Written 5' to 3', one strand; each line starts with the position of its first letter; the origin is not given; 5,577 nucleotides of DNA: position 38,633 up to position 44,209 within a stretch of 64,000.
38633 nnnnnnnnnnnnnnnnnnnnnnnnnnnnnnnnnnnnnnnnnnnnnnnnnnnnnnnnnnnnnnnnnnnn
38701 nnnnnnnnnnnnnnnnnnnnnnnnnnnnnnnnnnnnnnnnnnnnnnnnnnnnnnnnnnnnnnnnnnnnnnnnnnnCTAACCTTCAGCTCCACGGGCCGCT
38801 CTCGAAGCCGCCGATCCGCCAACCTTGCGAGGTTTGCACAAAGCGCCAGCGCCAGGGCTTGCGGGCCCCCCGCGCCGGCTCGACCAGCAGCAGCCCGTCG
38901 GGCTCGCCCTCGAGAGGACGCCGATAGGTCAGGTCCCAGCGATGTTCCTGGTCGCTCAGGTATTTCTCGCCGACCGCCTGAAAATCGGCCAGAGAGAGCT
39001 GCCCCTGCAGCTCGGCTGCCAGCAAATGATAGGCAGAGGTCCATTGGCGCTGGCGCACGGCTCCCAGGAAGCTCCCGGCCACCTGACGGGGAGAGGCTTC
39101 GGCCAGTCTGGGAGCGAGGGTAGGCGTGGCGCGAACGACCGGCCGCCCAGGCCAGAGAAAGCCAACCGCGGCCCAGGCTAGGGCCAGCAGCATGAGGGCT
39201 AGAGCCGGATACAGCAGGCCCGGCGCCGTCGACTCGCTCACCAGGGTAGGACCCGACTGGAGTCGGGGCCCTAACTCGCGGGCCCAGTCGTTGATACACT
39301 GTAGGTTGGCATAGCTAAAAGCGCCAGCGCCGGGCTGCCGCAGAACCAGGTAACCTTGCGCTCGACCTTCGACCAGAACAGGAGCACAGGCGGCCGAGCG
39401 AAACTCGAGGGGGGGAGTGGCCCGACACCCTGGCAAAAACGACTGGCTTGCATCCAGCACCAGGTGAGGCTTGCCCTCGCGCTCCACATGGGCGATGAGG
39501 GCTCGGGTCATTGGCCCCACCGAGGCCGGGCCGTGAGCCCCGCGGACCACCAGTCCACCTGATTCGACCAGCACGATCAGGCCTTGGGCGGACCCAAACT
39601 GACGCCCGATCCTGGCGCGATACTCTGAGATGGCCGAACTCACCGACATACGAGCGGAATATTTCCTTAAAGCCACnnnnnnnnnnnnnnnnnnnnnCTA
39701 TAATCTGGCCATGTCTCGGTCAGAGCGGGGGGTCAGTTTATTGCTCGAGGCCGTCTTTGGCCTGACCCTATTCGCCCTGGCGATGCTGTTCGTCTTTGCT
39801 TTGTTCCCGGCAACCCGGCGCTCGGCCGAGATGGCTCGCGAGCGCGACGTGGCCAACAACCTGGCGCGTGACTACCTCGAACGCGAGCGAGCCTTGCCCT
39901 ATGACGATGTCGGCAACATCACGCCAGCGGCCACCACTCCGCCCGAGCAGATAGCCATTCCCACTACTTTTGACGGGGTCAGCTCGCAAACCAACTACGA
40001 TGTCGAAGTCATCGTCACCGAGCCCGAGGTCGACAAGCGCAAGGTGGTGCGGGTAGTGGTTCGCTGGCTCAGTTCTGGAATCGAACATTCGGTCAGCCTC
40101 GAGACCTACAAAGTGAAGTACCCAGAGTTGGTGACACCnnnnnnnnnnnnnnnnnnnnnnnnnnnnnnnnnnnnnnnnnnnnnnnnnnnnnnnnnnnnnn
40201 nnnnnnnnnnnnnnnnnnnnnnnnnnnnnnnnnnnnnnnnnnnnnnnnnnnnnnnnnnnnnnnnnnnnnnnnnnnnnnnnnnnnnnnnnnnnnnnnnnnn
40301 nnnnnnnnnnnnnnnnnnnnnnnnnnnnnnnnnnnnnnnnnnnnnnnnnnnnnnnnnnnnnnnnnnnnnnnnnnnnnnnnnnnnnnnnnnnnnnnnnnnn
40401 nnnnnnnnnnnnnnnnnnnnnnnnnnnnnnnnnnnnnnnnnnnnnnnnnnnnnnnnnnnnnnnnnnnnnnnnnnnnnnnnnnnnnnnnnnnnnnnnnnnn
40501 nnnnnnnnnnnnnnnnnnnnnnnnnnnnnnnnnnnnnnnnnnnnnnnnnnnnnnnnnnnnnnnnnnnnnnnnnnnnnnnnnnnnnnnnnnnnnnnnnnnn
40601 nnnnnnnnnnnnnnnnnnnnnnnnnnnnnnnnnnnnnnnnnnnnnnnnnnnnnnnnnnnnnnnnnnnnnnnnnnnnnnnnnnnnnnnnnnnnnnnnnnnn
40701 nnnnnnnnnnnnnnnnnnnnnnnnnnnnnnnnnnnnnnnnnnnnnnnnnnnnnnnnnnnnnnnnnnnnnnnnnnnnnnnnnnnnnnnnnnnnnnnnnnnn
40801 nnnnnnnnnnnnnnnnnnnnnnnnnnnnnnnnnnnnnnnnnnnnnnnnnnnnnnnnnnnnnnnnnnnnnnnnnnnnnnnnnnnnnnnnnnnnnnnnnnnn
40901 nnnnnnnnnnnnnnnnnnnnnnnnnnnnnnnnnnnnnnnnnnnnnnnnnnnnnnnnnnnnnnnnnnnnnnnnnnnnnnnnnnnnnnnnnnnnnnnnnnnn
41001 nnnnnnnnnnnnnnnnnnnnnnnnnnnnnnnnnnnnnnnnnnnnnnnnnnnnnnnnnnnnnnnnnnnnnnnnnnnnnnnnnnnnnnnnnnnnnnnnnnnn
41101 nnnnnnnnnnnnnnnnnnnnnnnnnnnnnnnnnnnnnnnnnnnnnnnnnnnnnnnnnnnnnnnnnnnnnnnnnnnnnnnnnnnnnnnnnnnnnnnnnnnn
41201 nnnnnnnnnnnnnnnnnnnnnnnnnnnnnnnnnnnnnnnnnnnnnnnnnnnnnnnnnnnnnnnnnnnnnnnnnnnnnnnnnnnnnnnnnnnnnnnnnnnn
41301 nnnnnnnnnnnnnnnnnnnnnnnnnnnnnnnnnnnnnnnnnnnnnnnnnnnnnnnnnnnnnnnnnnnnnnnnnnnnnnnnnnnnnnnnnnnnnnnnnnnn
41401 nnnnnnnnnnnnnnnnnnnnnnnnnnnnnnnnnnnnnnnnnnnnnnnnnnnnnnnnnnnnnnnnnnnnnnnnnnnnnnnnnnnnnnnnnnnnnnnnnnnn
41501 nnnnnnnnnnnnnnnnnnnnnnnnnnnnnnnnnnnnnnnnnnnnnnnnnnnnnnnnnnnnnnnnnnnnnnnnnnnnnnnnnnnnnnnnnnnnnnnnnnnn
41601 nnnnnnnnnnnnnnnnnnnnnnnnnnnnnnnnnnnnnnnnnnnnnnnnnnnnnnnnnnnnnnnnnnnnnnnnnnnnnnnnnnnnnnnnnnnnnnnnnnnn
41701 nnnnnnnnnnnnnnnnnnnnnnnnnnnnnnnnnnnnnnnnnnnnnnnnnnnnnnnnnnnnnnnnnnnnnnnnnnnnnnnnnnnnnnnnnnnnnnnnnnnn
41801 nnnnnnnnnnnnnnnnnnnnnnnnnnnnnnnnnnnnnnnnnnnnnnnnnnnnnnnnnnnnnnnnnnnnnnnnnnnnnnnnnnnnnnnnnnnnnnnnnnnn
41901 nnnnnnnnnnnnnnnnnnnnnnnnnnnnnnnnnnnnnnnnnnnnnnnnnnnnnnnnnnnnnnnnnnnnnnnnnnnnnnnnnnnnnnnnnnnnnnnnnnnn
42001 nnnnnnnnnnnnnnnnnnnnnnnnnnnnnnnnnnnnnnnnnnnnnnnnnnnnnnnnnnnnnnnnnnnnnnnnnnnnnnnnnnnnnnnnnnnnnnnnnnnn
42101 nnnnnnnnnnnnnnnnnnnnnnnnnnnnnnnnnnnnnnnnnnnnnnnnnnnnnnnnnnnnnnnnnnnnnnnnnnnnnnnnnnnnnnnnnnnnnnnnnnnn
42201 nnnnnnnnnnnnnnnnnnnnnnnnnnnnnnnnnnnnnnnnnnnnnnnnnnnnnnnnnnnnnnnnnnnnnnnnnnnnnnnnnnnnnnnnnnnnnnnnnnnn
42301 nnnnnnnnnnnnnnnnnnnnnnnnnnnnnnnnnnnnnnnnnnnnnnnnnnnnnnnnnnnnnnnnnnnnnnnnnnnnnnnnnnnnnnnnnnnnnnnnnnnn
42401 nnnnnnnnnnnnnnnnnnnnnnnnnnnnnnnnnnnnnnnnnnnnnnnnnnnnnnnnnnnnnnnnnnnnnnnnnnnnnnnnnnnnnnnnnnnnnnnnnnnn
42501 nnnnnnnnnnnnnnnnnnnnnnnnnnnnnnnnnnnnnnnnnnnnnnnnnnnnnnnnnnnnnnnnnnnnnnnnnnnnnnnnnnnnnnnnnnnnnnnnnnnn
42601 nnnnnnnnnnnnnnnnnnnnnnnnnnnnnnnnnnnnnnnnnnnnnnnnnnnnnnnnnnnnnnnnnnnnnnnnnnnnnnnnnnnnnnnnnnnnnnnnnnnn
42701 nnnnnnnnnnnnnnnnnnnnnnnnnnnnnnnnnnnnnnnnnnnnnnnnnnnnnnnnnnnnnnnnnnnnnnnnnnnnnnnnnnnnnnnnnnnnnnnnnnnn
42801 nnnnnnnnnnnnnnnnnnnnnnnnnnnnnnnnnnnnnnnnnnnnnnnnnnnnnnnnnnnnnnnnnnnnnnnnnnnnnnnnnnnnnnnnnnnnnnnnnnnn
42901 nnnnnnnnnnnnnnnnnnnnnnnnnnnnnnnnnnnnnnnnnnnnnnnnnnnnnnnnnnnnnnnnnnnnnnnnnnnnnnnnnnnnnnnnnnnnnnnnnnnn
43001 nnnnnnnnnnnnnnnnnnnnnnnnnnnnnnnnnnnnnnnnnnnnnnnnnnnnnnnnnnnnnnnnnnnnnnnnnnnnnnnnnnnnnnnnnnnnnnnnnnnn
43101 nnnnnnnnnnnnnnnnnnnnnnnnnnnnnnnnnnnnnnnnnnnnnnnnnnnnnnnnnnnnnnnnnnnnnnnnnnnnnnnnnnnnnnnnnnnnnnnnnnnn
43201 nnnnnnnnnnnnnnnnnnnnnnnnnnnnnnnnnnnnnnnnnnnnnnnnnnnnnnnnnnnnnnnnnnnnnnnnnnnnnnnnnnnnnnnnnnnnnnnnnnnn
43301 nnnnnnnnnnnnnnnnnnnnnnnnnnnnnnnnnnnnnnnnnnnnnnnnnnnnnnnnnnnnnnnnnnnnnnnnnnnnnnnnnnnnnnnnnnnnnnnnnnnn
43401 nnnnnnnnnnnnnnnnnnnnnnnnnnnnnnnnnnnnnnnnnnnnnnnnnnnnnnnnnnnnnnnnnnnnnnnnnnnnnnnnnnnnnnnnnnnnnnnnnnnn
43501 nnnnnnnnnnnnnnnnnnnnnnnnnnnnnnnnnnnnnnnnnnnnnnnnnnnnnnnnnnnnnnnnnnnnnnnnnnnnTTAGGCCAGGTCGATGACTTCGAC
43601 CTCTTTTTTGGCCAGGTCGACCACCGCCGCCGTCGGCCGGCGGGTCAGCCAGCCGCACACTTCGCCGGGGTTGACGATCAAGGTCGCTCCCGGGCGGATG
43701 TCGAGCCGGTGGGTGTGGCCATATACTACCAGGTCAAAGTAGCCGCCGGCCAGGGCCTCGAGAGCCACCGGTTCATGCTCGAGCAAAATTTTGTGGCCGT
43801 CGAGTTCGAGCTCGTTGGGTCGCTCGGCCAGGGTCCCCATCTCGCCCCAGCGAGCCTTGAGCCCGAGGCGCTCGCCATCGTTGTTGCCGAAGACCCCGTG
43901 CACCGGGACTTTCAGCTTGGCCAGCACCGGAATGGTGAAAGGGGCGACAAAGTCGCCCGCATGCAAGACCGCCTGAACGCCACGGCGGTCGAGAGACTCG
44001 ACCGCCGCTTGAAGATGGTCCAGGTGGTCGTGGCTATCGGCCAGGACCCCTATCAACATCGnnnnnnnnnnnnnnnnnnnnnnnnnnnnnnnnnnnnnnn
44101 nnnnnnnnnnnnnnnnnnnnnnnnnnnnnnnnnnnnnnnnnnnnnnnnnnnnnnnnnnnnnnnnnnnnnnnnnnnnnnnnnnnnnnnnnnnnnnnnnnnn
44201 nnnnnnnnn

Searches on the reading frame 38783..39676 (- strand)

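Call 59: search_protein_families(library=pfam, proteins=[window:38783-39676:-], max_evalue=0.0001)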
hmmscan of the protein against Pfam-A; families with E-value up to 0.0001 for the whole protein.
window:38783-39676:- (297 aa): 1 family
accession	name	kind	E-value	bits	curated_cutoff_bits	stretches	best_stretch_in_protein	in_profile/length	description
PF01590.32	GAF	-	2.1e-06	28.7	22.4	1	21-128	11-122/133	GAF domain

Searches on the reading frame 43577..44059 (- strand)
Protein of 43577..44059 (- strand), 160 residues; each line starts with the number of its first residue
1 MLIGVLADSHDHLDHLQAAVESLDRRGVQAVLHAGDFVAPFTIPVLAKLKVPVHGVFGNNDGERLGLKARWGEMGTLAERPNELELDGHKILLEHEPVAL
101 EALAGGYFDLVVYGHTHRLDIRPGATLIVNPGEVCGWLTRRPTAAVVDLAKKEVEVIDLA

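Call 60: search_protein_families(library=pfam, proteins=[window:43577-44059:-], max_evalue=0.0001)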
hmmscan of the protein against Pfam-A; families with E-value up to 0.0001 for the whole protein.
window:43577-44059:- (160 aa): 2 families
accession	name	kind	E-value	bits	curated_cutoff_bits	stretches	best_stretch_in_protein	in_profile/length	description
PF12850.12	Metallophos_2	-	1.5e-31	109.9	27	1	1-151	1-153/154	Calcineurin-like phosphoesterase superfamily domain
PF00149.33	Metallophos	-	1.2e-10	42.6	21.5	1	1-77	1-86/191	Calcineurin-like phosphoesterase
